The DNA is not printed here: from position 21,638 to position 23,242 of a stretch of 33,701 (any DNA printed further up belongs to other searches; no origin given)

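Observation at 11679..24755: Compact RsaA-like surface-layer island: glycan ABC exporter, methyltransferases, GT4, RTX surface protein, dedicated T1SS and serralysin-type protease in one 13-kb block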

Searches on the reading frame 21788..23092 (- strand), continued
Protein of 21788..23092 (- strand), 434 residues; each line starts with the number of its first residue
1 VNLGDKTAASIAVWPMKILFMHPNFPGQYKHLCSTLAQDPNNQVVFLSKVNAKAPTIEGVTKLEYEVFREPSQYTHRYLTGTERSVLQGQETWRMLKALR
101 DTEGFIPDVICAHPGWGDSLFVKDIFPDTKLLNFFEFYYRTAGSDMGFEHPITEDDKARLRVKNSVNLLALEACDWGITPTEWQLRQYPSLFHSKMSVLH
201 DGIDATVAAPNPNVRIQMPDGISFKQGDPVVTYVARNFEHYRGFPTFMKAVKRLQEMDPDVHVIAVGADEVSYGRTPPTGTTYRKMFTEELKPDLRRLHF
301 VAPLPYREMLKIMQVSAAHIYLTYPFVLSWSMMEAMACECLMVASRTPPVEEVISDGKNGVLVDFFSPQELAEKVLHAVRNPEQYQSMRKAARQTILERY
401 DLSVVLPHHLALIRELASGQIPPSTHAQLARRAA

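Call 87: get_annotated_region(hit=H2, flank=10000)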
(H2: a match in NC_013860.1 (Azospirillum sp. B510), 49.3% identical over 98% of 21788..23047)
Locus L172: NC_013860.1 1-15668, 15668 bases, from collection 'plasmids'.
description: Azospirillum sp. B510 plasmid pAB510f, complete sequence
organism: Azospirillum sp. B510 (NCBI taxid 137722)
taxonomy: Bacteria; Pseudomonadota; Alphaproteobacteria; Rhodospirillales; Azospirillaceae; Azospirillum; Azospirillum sp. B510
host: -; source: -; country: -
typing (MOB-suite, as given by PLSDB): mobilizable; replicon rep_cluster_1806; relaxase MOBP,MOBP
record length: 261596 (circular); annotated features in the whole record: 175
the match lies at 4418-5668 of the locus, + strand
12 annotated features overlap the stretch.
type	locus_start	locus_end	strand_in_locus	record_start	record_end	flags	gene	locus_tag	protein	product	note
CDS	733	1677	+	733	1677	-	-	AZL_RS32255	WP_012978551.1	replication protein RepA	-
CDS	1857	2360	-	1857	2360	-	-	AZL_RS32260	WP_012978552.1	hypothetical protein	-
CDS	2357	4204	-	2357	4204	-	-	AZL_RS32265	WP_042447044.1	ABC transporter ATP-binding protein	-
CDS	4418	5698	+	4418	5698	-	-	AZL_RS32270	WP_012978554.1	glycosyltransferase family 4 protein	-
CDS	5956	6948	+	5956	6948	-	pseB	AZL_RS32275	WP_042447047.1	UDP-N-acetylglucosamine 4,6-dehydratase (inverting)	-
CDS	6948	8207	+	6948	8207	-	-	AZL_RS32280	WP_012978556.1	aminotransferase class I/II-fold pyridoxal phosphate-dependent enzyme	GO:0009058 - biosynthetic process [Evidence IEA]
CDS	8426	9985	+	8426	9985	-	-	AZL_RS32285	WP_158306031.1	flippase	-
CDS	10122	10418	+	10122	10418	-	-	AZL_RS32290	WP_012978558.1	hypothetical protein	-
CDS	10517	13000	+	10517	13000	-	-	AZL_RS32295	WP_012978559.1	calcium-binding protein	-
CDS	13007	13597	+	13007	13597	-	-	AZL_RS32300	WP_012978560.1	YigZ family protein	-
CDS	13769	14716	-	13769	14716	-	-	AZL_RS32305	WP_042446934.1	hypothetical protein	-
CDS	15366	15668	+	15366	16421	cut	-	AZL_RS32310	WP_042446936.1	M23 family metallopeptidase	GO:0006508 - proteolysis [Evidence IEA]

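Call 88: get_annotated_region(hit=H23, flank=10000)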
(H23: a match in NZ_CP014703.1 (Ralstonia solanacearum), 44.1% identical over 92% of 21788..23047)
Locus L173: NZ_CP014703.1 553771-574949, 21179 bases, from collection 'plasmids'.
description: Ralstonia solanacearum strain KACC 10722 plasmid unnamed, complete sequence
organism: Ralstonia solanacearum (NCBI taxid 305)
taxonomy: Bacteria; Pseudomonadota; Betaproteobacteria; Burkholderiales; Burkholderiaceae; Ralstonia; Ralstonia solanacearum
host: -; source: Solanum tuberosum,cell culture; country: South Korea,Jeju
typing (MOB-suite, as given by PLSDB): non-mobilizable
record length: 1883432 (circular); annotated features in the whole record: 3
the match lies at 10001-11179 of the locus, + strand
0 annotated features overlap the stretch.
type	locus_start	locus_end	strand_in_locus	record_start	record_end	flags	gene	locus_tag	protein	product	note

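Call 89: search_dna_similar(query=window:21788-23047:-, collection=plasmids, mode=protein, max_evalue=1e-20, max_rows=40, rows=spread)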
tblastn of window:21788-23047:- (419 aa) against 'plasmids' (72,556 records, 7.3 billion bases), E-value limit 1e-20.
Records with a match: 270; places in all: 282; records where one place covers at least 80% of the query: 266.
Best place of each record, by identity: <60% 270.
By first word of the organism name: Sinorhizobium 69; Phaeobacter 58; Ralstonia 44; Azospirillum 17; Bradyrhizobium 14; Leisingera 13; Ensifer 9; Paracoccus 5; Phyllobacterium 5; Shinella 3; and 23 more.
By predicted mobility (MOB-suite, as given by PLSDB): non-mobilizable 147; mobilizable 101; conjugative 22.
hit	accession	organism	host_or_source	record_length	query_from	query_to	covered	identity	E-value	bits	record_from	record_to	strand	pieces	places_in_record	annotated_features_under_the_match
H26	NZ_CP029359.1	Azospirillum thermophilum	cell culture,hot spring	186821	1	408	97%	49.6%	3e-123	400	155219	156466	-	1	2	glycosyltransferase family 4 protein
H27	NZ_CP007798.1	Azospirillum argentinense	Triticum aestivum L.,Root,wheat ...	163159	1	404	96%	48.9%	1e-127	413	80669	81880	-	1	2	glycosyltransferase family 4 protein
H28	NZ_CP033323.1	Azospirillum brasilense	rhizosphere soil of Cynodon ...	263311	1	414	99%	46.8%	1e-124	404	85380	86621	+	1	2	glycosyltransferase family 4 protein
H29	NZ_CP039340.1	Ralstonia pseudosolanacearum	-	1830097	1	398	95%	43.0%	1e-105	350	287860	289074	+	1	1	none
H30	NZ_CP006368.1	Aureimonas sp. AU20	-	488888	1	416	99%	40.6%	4e-85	290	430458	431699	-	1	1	glycosyltransferase | methyltransferase domain-containing protein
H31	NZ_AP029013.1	Ralstonia pseudosolanacearum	-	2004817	1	398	95%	42.0%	3e-102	340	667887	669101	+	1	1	none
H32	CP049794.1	Ralstonia solanacearum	whole organism,isolated from the ...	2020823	1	387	92%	42.8%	2e-102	340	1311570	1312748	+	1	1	glycosyltransferase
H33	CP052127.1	Ralstonia solanacearum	tomato,cell culture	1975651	1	387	92%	42.8%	2e-102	340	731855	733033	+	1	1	glycosyltransferase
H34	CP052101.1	Ralstonia solanacearum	tomato,cell culture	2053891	1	387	92%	42.8%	2e-102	340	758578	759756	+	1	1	none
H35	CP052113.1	Ralstonia solanacearum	tomato,cell culture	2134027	1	387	92%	42.8%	2e-102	340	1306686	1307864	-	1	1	glycosyltransferase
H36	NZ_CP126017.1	Bradyrhizobium japonicum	Glycine max,soybean,root nodule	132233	1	409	98%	39.9%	9e-98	327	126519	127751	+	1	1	glycosyltransferase family 4 protein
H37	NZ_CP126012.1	Bradyrhizobium japonicum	Glycine max,soybean,root nodule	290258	1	409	98%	39.9%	9e-98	327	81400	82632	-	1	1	glycosyltransferase family 4 protein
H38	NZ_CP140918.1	Sinorhizobium medicae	Medicago lupulina,whole organism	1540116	1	415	99%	39.1%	4e-78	318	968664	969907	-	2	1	none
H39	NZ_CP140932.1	Sinorhizobium medicae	Medicago lupulina,whole organism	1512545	1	415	99%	38.8%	1e-90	306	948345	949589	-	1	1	none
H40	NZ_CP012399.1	Chelatococcus sp. CO-6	whole organism,Shengli Oilfield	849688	1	401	96%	39.6%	9e-93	312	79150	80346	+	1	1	glycosyltransferase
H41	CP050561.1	Sinorhizobium meliloti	Melilotus officinalis,cell culture,root ...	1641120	1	405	97%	39.0%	2e-89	303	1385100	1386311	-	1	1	glycosyltransferase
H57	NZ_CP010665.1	Phaeobacter inhibens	cell culture,clam larvae aquaculture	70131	1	406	97%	35.7%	9e-77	266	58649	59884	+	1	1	glycosyltransferase family 4 protein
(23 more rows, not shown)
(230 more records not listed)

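Call 90: get_annotated_region(hit=H41, flank=9000)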
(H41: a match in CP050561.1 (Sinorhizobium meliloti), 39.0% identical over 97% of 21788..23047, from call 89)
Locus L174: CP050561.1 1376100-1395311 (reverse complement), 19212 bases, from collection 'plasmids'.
description: Sinorhizobium meliloti strain RCAM1115 plasmid p_2, complete sequence
organism: Sinorhizobium meliloti (NCBI taxid 382)
taxonomy: Bacteria; Pseudomonadota; Alphaproteobacteria; Hyphomicrobiales; Rhizobiaceae; Sinorhizobium; Sinorhizobium meliloti
host: -; source: Melilotus officinalis,cell culture,root nodule; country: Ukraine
typing (MOB-suite, as given by PLSDB): mobilizable; relaxase MOBQ
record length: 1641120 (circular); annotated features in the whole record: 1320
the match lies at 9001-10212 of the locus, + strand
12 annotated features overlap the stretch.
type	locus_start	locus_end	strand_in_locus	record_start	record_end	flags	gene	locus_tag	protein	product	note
CDS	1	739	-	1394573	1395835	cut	-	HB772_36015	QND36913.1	glycosyltransferase family 4 protein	-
CDS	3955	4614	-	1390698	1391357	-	-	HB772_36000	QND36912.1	calcium-binding protein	-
CDS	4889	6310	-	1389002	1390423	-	-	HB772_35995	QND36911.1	HlyD family type I secretion periplasmic adaptor subunit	-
CDS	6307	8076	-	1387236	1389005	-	-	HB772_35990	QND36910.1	type I secretion system permease/ATPase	-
CDS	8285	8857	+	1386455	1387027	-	-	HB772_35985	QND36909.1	MarR family transcriptional regulator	-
CDS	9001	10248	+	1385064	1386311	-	-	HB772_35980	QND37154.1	glycosyltransferase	-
CDS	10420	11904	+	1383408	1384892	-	-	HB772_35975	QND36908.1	hypothetical protein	-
CDS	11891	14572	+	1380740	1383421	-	-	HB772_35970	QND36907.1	glycosyltransferase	-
CDS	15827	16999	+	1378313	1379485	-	-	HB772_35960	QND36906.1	polysaccharide pyruvyl transferase family protein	-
CDS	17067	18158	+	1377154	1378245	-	-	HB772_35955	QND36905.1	glycoside hydrolase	-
CDS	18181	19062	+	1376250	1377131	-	rfbA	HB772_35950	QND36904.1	glucose-1-phosphate thymidylyltransferase RfbA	-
CDS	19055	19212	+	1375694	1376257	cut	rfbC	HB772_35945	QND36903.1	dTDP-4-dehydrorhamnose 3,5-epimerase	-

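Call 91: get_annotated_region(hit=H57, flank=9000)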
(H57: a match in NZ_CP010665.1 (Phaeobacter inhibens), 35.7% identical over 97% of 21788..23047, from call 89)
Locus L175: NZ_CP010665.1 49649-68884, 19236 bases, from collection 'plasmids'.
description: Phaeobacter inhibens strain P74 plasmid pP74_d, complete sequence
organism: Phaeobacter inhibens (NCBI taxid 221822)
taxonomy: Bacteria; Pseudomonadota; Alphaproteobacteria; Rhodobacterales; Roseobacteraceae; Phaeobacter; Phaeobacter inhibens
host: -; source: cell culture,clam larvae aquaculture; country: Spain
typing (MOB-suite, as given by PLSDB): non-mobilizable; replicon rep_cluster_735
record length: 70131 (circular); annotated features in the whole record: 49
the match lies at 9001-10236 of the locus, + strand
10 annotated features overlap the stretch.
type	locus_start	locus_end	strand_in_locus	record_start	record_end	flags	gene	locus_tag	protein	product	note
CDS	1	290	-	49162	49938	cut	-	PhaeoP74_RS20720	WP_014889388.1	amino acid ABC transporter substrate-binding protein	-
CDS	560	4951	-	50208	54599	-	-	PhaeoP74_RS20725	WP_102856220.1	non-ribosomal peptide synthetase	-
CDS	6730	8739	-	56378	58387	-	-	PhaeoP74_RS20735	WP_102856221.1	polysaccharide pyruvyl transferase family protein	-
CDS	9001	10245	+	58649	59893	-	-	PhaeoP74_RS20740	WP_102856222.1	glycosyltransferase family 4 protein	-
CDS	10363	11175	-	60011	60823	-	-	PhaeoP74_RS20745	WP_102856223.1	LuxR C-terminal-related transcriptional regulator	GO:0006355 - regulation of DNA-templated transcription [Evidence IEA]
CDS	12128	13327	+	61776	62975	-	-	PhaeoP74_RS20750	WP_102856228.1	LuxR C-terminal-related transcriptional regulator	GO:0006355 - regulation of DNA-templated transcription [Evidence IEA]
CDS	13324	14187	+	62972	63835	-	-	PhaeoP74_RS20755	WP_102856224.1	hypothetical protein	-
CDS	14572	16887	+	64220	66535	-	-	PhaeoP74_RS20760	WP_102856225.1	calcium-binding protein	-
CDS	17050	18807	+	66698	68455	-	-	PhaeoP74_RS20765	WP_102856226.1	type I secretion system permease/ATPase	GO:0030253 - protein secretion by the type I secretion system [Evidence IEA]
CDS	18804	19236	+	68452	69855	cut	-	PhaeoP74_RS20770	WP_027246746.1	HlyD family type I secretion periplasmic adaptor subunit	GO:0030253 - protein secretion by the type I secretion system [Evidence IEA]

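Call 92: get_annotated_region(hit=H30, flank=9000)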
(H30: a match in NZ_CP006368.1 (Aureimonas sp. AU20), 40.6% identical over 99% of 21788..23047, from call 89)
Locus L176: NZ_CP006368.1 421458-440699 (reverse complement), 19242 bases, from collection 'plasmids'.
description: Aureimonas sp. AU20 plasmid pAU20a, complete sequence
organism: Aureimonas sp. AU20 (NCBI taxid 1349819)
taxonomy: Bacteria; Pseudomonadota; Alphaproteobacteria; Hyphomicrobiales; Aurantimonadaceae; Aureimonas; Aureimonas sp. AU20
host: -; source: -; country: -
typing (MOB-suite, as given by PLSDB): non-mobilizable
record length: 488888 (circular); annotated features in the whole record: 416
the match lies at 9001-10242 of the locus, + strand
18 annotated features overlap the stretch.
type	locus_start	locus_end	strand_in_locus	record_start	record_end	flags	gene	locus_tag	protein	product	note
CDS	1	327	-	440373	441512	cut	-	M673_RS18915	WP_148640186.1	hypothetical protein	-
CDS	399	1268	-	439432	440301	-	-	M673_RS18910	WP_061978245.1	hypothetical protein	-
CDS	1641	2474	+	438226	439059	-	-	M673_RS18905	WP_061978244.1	hypothetical protein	-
CDS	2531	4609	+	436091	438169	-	-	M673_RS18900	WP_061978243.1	hypothetical protein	-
CDS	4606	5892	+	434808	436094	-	-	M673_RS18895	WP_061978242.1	glycosyltransferase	-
CDS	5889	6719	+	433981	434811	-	-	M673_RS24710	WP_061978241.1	hypothetical protein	-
CDS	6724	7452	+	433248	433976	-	-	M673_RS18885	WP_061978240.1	SapC family protein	-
CDS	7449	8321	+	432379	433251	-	-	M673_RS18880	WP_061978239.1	SapC family protein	-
CDS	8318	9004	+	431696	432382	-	-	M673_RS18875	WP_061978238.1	methyltransferase domain-containing protein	-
CDS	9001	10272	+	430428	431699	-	-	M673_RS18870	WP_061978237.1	glycosyltransferase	-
CDS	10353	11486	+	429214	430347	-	-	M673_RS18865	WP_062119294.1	polysaccharide pyruvyl transferase family protein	-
CDS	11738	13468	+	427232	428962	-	-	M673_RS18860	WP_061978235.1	ATP-binding cassette domain-containing protein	-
CDS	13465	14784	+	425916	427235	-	-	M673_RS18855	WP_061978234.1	HlyD family type I secretion periplasmic adaptor subunit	GO:0030253 - protein secretion by the type I secretion system [Evidence IEA]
CDS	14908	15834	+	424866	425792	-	-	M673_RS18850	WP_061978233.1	manganese catalase family protein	-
CDS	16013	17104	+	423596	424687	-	-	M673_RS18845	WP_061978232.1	spore photoproduct lyase family protein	-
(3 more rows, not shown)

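Call 96: search_protein_families(library=pfam, proteins=[L174:9001-10248:+, L174:3955-4614:-, L175:14572-16887:+, L172:10517-13000:+, L176:8318-9004:+, L176:6724-7452:+, L172:2357-4204:-, L175:9001-10245:+], max_evalue=0.001)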
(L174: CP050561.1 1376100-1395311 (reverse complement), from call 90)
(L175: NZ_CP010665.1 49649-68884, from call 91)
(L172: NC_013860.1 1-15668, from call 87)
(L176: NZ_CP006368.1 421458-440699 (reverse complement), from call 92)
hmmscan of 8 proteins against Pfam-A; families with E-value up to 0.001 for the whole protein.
L174:9001-10248:+ (415 aa): 5 families
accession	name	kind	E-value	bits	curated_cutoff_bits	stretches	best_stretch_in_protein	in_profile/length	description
PF12000.14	Glyco_trans_4_3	-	3.5e-56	190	25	1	25-193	2-168/168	Glycosyl transferase family 4 group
PF00534.26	Glycos_transf_1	-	2.9e-18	66.4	26.4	1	210-377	12-169/172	Glycosyl transferases group 1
PF13692.12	Glyco_trans_1_4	-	3.6e-16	60.2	27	1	214-365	2-141/142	Glycosyl transferases group 1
PF13524.12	Glyco_trans_1_2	-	1.7e-07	31.7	25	1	253-389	22-137/144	Glycosyl transferase-like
PF13439.12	Glyco_transf_4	-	1.6e-05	25.5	28.5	1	16-192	10-170/170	Glycosyltransferase Family 4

L174:3955-4614:- (219 aa): 1 family
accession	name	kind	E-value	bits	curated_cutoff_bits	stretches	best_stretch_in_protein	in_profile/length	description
PF00353.25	HemolysinCabind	-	2.1e-39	133.5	23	5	68-103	1-36/36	RTX calcium-binding nonapeptide repeat (4 copies)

L175:14572-16887:+ (771 aa): 1 family
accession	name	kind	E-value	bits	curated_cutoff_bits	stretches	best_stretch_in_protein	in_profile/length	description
PF00353.25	HemolysinCabind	-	7e-86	282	23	13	399-433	1-35/36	RTX calcium-binding nonapeptide repeat (4 copies)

L172:10517-13000:+ (827 aa): 2 families
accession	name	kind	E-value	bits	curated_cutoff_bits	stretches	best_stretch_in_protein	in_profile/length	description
PF00353.25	HemolysinCabind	-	1.7e-34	117.7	23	6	546-580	2-36/36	RTX calcium-binding nonapeptide repeat (4 copies)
PF08548.17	Peptidase_M10_C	-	0.00049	20.4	20.7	0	684-813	85-181/193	Peptidase M10 serralysin C terminal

L176:8318-9004:+ (228 aa): 3 families
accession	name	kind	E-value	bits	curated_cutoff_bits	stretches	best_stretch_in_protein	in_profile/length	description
PF08241.18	Methyltransf_11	-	4.8e-07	30.8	21.2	1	55-99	52-95/95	Methyltransferase domain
PF13649.12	Methyltransf_25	-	4e-05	24.7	27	1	57-95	59-97/97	Methyltransferase domain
PF13489.12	Methyltransf_23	-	0.00052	20.2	27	1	55-169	74-160/164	Methyltransferase domain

L176:6724-7452:+ (242 aa): 1 family
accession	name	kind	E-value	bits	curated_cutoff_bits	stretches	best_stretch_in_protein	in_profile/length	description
PF07277.16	SapC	-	8.1e-14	52.2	28.9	1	24-191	17-183/220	SapC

L172:2357-4204:- (615 aa): 5 families
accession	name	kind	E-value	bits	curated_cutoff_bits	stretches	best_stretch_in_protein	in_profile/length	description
PF00005.33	ABC_tran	-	8.7e-31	107.8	25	1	374-522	2-137/137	ABC transporter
PF00664.28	ABC_membrane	-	3.6e-17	63.4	28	1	46-307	16-270/274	ABC transporter transmembrane region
PF02463.25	SMC_N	-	4.7e-06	26.6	40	1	438-563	135-210/220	RecF/RecN/SMC N terminal domain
PF13191.12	AAA_16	-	5.4e-06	27.4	32.6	1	384-534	25-154/167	AAA ATPase domain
PF13401.12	AAA_22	-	0.00044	21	27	0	386-432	8-47/130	AAA domain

L175:9001-10245:+ (414 aa): 4 families
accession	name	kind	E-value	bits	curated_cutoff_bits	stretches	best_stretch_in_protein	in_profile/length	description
PF12000.14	Glyco_trans_4_3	-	5.5e-57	192.6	25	1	26-192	2-167/168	Glycosyl transferase family 4 group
PF00534.26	Glycos_transf_1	-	3.9e-18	66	26.4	1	211-382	11-171/172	Glycosyl transferases group 1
PF13692.12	Glyco_trans_1_4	-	3.3e-16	60.3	27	1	216-369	3-142/142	Glycosyl transferases group 1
PF13524.12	Glyco_trans_1_2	-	7e-05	23.2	25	1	279-390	22-135/144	Glycosyl transferase-like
